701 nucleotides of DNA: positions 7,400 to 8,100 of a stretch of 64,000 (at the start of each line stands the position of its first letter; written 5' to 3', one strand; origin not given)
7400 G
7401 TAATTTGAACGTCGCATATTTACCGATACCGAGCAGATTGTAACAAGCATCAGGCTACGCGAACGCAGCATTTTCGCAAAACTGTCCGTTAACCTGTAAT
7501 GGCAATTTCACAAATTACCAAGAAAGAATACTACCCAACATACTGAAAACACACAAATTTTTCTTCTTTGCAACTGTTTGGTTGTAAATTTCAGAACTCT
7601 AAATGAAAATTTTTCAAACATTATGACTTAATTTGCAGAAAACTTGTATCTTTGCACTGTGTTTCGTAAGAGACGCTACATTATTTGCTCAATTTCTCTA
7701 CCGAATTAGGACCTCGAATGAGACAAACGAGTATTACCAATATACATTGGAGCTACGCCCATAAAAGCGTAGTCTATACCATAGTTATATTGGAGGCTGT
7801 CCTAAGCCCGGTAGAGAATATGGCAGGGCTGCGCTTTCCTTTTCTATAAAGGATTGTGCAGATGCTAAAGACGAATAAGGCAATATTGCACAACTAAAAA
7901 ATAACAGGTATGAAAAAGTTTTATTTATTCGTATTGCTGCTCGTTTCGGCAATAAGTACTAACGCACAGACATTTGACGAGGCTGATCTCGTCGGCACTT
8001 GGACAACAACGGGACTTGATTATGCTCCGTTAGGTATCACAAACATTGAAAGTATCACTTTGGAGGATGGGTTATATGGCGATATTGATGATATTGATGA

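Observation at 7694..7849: Leader L1: conserved-architecture pseudoknotted RNA shared with sequence-unrelated leader L2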

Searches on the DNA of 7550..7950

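Call 6: search_rna_families(source=window, start=7550, end=7950, threshold=evalue, max_evalue=10, show_alignments=3)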
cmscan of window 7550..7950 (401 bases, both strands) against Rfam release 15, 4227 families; matches with E-value up to 10: 9.
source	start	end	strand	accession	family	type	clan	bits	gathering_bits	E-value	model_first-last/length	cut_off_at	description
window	7570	7664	-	RF01948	KCNQ1OT1_3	Gene; lncRNA;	-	18.4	60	2.3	1-116/116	no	KCNQ1 overlapping transcript 1 conserved region 3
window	7591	7654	-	RF02285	TtnuCD8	Gene; snRNA; snoRNA; CD-box;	-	18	70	3.2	1-59/59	no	Tetrahymena snoRNA TtnuCD8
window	7596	7630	+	RF00462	IRES_APC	Cis-reg; IRES;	-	15.6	50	2.5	1-53/53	no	APC internal ribosome entry site (IRES)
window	7838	7918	+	RF00310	snoZ165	Gene; snRNA; snoRNA; CD-box;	-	15.1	90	7.7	1-92/92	no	Small nucleolar RNA Z165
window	7876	7939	-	RF03523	mir-4703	Gene; miRNA;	-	14.7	88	4.5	1-61/61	no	mir-4703 microRNA precursor family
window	7613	7777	+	RF01819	RsaD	Gene; sRNA;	-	14.2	50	4.5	1-189/189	no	RNA Staph. aureus D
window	7887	7936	-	RF00920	MIR444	Gene; miRNA;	-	13.2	110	6.2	28-90/116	no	MIR444 microRNA precursor family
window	7550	7573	-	RF01170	snoU61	Gene; snRNA; snoRNA; CD-box;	CL00067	13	55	8.4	1-24/84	3'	Small nucleolar RNA U61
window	7742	7935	-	RF01946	KCNQ1OT1_1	Gene; lncRNA;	-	5.3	70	3.2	281-464/464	no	KCNQ1 overlapping transcript 1 conserved region 1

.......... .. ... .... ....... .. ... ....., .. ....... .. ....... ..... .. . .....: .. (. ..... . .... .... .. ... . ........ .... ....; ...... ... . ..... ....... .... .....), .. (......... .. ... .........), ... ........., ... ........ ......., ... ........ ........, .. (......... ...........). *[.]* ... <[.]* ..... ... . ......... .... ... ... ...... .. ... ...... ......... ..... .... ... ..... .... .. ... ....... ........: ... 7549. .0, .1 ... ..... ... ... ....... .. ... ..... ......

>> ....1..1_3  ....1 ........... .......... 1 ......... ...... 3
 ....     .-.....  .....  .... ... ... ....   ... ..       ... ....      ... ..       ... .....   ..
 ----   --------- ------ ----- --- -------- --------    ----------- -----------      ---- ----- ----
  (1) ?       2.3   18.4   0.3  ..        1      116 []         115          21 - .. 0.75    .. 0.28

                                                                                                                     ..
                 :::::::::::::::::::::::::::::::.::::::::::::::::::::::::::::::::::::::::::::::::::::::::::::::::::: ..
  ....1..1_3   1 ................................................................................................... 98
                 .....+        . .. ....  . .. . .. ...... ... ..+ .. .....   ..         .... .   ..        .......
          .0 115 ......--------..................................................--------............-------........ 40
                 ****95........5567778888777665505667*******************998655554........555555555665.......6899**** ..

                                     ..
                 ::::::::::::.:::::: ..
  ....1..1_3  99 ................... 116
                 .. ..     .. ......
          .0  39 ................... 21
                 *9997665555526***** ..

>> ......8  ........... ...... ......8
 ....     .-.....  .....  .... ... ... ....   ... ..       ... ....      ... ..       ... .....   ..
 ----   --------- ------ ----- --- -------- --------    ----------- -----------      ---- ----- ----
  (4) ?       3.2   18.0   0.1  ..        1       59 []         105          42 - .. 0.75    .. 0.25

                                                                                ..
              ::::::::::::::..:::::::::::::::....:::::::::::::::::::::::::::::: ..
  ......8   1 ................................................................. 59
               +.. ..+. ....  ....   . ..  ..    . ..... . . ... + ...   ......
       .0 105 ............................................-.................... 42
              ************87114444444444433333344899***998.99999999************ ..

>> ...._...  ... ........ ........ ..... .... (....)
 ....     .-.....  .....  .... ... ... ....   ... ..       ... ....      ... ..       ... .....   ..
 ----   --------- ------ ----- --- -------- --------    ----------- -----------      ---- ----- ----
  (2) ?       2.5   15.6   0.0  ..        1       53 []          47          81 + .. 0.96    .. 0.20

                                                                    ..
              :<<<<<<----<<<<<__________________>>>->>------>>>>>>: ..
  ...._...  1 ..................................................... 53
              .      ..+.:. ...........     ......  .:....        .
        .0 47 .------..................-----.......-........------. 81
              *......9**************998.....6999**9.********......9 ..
